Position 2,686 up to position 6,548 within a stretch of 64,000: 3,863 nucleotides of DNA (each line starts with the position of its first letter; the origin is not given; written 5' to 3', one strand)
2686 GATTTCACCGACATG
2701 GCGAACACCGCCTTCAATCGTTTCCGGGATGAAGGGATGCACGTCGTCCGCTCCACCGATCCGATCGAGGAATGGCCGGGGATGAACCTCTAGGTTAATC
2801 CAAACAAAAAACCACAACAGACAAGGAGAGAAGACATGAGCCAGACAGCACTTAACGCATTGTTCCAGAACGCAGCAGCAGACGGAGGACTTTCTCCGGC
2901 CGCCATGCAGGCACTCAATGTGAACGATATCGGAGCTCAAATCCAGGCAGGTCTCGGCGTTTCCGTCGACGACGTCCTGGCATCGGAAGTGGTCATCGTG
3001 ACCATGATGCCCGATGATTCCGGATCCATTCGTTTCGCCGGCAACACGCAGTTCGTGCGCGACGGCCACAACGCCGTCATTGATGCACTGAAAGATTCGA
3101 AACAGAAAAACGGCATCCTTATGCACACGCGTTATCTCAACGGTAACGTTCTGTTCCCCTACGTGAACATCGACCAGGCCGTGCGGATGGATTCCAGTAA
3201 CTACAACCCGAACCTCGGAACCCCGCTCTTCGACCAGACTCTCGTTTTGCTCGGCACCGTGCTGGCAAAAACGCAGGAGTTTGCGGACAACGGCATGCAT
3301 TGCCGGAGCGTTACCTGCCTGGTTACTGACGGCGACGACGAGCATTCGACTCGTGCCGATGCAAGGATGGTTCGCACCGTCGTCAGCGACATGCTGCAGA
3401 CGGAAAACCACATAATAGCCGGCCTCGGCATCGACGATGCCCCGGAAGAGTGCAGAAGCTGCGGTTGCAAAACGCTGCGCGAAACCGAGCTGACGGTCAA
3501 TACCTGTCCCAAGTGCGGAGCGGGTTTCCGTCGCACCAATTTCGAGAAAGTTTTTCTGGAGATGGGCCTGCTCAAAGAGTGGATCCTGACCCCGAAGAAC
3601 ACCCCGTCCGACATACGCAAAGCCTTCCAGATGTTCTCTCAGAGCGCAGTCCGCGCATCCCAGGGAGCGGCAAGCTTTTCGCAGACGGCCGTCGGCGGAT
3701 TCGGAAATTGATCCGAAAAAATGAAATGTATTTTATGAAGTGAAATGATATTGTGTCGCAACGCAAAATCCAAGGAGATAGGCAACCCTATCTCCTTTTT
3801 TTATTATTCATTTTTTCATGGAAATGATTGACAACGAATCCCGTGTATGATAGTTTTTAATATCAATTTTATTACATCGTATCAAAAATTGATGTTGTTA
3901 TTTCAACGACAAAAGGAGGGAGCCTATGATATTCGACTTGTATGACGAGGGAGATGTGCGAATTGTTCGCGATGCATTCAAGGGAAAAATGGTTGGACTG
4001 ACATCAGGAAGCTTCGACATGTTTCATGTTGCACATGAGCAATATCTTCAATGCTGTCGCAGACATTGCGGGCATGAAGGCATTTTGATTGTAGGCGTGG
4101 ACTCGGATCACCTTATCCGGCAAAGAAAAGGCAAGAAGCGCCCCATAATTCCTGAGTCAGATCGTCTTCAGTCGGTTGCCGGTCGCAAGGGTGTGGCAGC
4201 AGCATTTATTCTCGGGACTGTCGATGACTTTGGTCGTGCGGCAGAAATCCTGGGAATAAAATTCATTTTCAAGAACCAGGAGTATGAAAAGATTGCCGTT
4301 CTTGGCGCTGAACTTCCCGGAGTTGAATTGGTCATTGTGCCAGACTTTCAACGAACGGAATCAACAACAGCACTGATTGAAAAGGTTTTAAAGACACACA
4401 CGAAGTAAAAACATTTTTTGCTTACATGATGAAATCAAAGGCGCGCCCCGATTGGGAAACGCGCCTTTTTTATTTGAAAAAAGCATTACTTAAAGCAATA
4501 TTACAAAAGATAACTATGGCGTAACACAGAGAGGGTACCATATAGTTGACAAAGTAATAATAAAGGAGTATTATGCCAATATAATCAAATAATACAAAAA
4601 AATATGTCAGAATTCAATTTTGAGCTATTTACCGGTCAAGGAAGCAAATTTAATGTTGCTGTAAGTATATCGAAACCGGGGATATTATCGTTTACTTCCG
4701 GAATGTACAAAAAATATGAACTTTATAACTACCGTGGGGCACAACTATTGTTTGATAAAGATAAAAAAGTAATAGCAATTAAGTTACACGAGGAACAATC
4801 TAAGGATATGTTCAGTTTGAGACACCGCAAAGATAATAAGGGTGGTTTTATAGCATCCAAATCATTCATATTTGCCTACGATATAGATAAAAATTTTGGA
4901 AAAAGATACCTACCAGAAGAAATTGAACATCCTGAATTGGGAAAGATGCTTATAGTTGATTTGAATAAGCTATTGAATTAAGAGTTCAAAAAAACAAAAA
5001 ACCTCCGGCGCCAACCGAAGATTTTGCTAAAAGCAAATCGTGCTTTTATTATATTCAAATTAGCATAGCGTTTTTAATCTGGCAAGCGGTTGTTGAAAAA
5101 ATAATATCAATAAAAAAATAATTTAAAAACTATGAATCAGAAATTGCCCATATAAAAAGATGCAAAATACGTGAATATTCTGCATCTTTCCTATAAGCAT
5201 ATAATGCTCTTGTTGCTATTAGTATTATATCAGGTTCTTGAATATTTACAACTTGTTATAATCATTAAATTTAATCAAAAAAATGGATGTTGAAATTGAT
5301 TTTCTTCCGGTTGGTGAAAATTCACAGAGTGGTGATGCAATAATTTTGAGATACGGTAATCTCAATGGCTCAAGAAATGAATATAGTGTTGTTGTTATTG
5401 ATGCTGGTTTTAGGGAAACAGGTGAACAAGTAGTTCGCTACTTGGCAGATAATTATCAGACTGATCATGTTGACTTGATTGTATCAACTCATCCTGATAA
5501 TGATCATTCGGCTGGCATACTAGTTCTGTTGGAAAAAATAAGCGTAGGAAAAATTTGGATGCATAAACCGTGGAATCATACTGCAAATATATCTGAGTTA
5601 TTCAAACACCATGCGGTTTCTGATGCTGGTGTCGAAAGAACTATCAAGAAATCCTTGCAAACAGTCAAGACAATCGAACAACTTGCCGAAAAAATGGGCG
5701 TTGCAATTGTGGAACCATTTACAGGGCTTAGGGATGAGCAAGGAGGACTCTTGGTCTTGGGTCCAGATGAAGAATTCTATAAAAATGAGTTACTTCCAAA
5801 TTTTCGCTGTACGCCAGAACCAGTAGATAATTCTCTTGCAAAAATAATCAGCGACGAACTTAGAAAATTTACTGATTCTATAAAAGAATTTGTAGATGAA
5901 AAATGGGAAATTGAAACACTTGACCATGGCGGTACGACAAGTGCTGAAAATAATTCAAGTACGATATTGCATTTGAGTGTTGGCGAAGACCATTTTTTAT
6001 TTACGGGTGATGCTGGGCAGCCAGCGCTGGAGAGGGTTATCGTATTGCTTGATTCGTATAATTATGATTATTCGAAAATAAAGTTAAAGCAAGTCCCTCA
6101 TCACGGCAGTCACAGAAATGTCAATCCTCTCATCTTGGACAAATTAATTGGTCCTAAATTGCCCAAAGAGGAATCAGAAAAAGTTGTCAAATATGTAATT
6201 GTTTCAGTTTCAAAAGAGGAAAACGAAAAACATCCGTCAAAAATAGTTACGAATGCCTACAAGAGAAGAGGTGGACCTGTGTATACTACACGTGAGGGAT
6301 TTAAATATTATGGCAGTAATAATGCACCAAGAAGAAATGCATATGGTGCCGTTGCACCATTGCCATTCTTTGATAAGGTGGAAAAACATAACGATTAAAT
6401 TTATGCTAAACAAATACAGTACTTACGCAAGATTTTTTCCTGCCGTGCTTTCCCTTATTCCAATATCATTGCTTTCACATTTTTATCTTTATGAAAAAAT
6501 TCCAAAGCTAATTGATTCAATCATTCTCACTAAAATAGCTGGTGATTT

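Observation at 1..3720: Compositionally foreign (~55% GC) block encoding a kinase-like/Zn-ribbon protein, an oversized isochorismatase-family hydrolase and a VWA(MIDAS)/Zn-ribbon protein.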

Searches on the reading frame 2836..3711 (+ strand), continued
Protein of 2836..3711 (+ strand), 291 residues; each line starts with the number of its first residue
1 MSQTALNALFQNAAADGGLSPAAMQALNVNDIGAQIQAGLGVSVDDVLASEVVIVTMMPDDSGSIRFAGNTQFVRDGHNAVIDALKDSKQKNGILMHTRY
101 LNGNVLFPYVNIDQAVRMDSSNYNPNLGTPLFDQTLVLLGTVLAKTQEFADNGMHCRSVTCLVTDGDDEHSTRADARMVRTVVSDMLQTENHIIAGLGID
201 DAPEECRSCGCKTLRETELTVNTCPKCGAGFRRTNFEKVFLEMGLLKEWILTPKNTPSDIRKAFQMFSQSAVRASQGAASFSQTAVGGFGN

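Call 105: fold_search(model_id=the predicted structure, library=viral)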
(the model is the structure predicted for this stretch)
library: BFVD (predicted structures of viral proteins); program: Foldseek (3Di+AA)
matches with E <= 10: 449; with E <= 0.001: 20
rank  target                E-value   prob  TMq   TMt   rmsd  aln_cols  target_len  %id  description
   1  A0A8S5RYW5            2.9e-12  1.00  0.60  0.38   2.9       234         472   17  Restriction enzyme [Myoviridae sp. ctNQV2]
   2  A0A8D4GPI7            5.9e-09  1.00  0.57  0.71   8.4       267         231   12  (no name in the UniProt tables at hand)
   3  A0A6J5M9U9            1.7e-07  1.00  0.54  0.74   4.2       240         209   15  VWFA domain containing protein [uncultured Caudovirales phage]
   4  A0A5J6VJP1            1.8e-07  1.00  0.53  0.42   5.5       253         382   15  VWFA domain-containing protein [Megaviridae environmental sample]
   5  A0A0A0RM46            1.1e-06  1.00  0.51  0.73   6.3       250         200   14  VWFA domain-containing protein [Streptomyces phage Jay2Jay]
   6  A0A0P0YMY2            4.3e-06  1.00  0.50  0.61   7.8       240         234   14  (no name in the UniProt tables at hand)
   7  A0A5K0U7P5            2.1e-05  1.00  0.45  0.46   6.4       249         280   13  RING zinc finger-containing protein [Yasminevirus sp. GU-2018]
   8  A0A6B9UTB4            2.9e-05  1.00  0.49  0.15   7.9       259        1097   12  (no name in the UniProt tables at hand)
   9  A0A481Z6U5            4.2e-05  1.00  0.42  0.29   7.0       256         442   14  von willebrand factor type A domain protein [Pithovirus LCPAC302]
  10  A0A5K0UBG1            1.3e-04  1.00  0.41  0.28   6.7       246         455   14  VWA-like protein [Yasminevirus sp. GU-2018]
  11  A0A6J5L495            2.4e-04  1.00  0.40  0.21  13.0       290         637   10  VWFA domain containing protein [uncultured Caudovirales phage]
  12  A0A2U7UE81            3.1e-04  1.00  0.42  0.12  11.7       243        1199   12  von Willebrand factor type A domain containing protein [Pandoravirus macleodensis]
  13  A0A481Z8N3            3.3e-04  1.00  0.35  0.23   8.3       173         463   16  von willebrand factor type A domain protein [Pithovirus LCPAC304]
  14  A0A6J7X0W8            3.9e-04  0.98  0.37  0.17  17.3       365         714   11  VWFA domain containing protein [uncultured Caudovirales phage]
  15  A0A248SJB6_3          4.6e-04  1.00  0.41  0.13   5.8       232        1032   12  (no name in the UniProt tables at hand)
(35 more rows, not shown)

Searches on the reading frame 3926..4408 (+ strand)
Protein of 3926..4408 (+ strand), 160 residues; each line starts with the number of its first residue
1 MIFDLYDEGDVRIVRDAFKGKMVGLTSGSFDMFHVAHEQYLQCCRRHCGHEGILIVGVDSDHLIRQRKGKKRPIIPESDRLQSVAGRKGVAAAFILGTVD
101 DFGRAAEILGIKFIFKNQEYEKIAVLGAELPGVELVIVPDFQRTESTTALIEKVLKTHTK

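Call 4: search_protein_families(library=pfam, proteins=[window:3926-4408:+], max_evalue=1)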
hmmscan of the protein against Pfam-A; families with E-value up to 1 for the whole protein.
window:3926-4408:+ (160 aa): 3 families
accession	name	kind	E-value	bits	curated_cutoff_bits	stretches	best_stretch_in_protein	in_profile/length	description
PF01467.32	CTP_transf_like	-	2.7e-07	31.3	21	1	26-90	2-60/133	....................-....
PF18130.6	ATPgrasp_N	-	0.16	13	27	1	104-154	2-50/81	ATP-grasp N-terminal domain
PF21937.1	Yop-YscD_ppl_2nd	-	0.23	11.6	27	1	110-155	7-50/67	YscD/CdsD-like Bon-like domain 2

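Call 6: search_protein_families(library=padloc, proteins=[window:3926-4408:+], max_evalue=1)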
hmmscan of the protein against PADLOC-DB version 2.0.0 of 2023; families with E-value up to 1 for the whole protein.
window:3926-4408:+ (160 aa): 0 families

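Call 7: search_protein_families(library=ncbifam, proteins=[window:3926-4408:+], max_evalue=1)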
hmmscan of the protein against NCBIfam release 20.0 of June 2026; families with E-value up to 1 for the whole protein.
window:3926-4408:+ (160 aa): 5 families
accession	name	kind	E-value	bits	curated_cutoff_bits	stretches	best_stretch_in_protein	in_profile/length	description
TIGR02199.1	rfaE_dom_II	equivalog_domain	2.2e-17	63.2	181.5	1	19-155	9-143/144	D-glycero-beta-D-manno-heptose 1-phosphate adenylyltransferase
NF008454.0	PRK11316.1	equivalog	1.8e-12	46.6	521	1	18-156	337-473/475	bifunctional D-glycero-beta-D-manno-heptose-7-phosphate kinase/D-glycero-beta-D-manno-heptose 1-phosphate adenylyltransferase HldE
TIGR00125.1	cyt_tran_rel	domain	3.2e-08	33.6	27.7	1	23-84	1-56/65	adenylyltransferase/cytidyltransferase family protein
NF001985.0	PRK00777.1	subfamily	8.3e-05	22.7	104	1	27-85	10-63/157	pantetheine-phosphate adenylyltransferase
TIGR01518.1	g3p_cytidyltrns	equivalog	0.12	12.5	165.4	1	25-68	2-42/125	glycerol-3-phosphate cytidylyltransferase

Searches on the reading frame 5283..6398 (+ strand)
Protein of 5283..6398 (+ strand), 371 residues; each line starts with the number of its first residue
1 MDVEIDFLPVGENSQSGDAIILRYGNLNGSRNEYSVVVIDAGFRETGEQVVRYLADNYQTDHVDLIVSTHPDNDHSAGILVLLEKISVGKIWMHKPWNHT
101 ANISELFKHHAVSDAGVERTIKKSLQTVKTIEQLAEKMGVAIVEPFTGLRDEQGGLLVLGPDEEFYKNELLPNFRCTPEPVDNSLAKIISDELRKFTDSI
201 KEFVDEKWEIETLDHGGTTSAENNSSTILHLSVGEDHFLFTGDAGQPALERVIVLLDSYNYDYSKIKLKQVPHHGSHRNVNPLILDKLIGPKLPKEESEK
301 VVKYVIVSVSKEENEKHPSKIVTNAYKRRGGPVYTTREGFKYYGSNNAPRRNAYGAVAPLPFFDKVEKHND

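Call 4: search_protein_families(library=pfam, proteins=[window:5283-6398:+], max_evalue=1)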
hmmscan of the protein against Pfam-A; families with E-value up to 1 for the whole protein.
window:5283-6398:+ (371 aa): 4 families
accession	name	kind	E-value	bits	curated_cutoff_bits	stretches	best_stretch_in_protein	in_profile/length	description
PF00753.33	Lactamase_B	-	9.8e-11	42.4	22.7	2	35-100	16-81/196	Metallo-beta-lactamase superfamily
PF19583.5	ODP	-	0.00096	19.5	27.2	1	34-124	12-104/194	ODP family beta lactamase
PF12706.13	Lactamase_B_2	-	0.0025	17.9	27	1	37-92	3-61/200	Beta-lactamase superfamily domain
PF01195.25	Pept_tRNA_hydro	-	0.048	13.9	27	1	249-322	81-160/183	Peptidyl-tRNA hydrolase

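Call 6: search_protein_families(library=padloc, proteins=[window:5283-6398:+], max_evalue=1)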
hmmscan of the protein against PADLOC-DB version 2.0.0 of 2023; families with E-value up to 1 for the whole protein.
window:5283-6398:+ (371 aa): 7 families
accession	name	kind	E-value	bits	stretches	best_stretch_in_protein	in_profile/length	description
PDLC04676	PDC-M48B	-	3.9e-86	287.1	1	3-367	5-356/357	-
PDLC03854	LmuA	-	8.5e-23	79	1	14-287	10-277/345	-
PDLC03805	RTasMBL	-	2.4e-17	61.1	1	16-288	10-249/322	DRT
PDLC04677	PDC-M48B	-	8.3e-17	59.5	1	1-328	1-302/339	-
PDLC02158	Avs1a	-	5.3e-08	30.5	2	34-85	20-73/392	-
PDLC04673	PDC-M48B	-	8.4e-07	26.7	1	37-109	25-98/296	-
PDLC04675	PDC-M48B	-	0.0091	13.2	1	51-82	47-78/291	-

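Call 7: search_protein_families(library=ncbifam, proteins=[window:5283-6398:+], max_evalue=1)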
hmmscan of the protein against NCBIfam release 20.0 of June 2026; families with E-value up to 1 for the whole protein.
window:5283-6398:+ (371 aa): 11 families
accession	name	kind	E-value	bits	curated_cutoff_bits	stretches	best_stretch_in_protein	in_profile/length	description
NF041809.1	Avs1a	equivalog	2.7e-12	46.1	420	2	14-85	4-69/387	AVAST type 1 anti-phage system MBL fold metallo-hydrolase Avs1a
NF049846.1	blaAHM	exception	2.5e-09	36.5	590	2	220-286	191-251/304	AHM family subclass B3-like metallo-beta-lactamase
TIGR00361.1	ComEC_Rec2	equivalog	3.2e-08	32.2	190.05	1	215-336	555-659/663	DNA internalization-related competence protein ComEC/Rec2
NF058524.1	6A-MBL_enzyme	equivalog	1.8e-07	30.6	220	2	217-287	192-267/346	anti-phage 6A-MBL system MBL-fold protein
NF008580.0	PRK11539.1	equivalog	2.1e-05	23.1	969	1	219-330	617-712/758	ComEC family protein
NF008887.0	PRK11921.1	equivalog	0.00022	20.2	635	1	35-94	44-103/396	anaerobic nitric oxide reductase flavorubredoxin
NF003954.0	PRK05452.1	equivalog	0.0038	16.2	711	1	33-94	42-103/479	anaerobic nitric oxide reductase flavorubredoxin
NF012229.1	bla_class_B_core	domain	0.0068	16.6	100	1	34-106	24-93/139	metallo-beta-lactamase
TIGR03307.1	PhnP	equivalog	0.039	13.3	272.25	1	37-114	49-116/249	phosphonate metabolism protein PhnP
TIGR03413.1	GSH_gloB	equivalog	0.071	12.5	200.8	1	33-88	20-69/248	hydroxyacylglutathione hydrolase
NF000358.1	sat2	exception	0.078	12.8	360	1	33-121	25-104/174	streptothricin N-acetyltransferase Sat2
